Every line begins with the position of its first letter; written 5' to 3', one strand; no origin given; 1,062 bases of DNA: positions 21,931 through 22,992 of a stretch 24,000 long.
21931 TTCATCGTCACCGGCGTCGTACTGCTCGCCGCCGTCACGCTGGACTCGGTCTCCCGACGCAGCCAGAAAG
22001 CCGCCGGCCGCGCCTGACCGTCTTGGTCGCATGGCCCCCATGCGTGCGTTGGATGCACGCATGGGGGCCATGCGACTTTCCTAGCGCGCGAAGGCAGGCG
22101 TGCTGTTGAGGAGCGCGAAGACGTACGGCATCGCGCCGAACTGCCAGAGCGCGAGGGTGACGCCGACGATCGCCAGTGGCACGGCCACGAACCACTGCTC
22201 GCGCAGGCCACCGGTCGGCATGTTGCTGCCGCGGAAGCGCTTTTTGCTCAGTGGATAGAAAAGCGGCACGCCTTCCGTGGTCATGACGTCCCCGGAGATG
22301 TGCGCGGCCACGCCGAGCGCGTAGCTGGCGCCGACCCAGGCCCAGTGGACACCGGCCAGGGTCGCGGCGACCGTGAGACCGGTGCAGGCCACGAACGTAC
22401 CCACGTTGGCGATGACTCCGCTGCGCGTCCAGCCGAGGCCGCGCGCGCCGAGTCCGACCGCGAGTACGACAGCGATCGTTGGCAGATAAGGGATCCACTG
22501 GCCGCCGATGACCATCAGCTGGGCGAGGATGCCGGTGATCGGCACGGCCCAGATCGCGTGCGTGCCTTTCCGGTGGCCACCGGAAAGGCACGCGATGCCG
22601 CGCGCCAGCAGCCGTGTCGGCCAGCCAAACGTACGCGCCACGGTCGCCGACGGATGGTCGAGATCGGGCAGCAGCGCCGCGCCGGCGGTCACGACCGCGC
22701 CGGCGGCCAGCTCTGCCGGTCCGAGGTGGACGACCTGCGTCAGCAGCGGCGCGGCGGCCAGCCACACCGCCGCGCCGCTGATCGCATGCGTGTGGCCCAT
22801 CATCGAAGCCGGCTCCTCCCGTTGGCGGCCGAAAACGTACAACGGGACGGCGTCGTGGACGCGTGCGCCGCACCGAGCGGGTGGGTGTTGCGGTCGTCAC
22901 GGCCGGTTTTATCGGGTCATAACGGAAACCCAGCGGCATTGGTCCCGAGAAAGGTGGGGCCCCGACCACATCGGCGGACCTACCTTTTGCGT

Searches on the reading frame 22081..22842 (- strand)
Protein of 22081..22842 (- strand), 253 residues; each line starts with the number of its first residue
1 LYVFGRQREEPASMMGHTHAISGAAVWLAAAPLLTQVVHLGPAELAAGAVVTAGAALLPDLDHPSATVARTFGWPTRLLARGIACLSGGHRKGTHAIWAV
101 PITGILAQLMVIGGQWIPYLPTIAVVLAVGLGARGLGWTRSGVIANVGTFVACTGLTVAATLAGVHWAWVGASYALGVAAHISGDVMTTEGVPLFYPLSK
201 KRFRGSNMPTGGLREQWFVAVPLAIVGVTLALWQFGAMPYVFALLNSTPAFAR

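Call 98: search_protein_families(library=pfam, proteins=[window:22081-22842:-], max_evalue=0.01)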
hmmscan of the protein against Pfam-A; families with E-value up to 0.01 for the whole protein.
window:22081-22842:- (253 aa): 1 family
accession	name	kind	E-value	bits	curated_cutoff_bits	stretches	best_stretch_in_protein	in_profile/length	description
PF04307.19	YdjM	-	4.3e-24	85.4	29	1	14-228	1-146/176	YdjM inner membrane protein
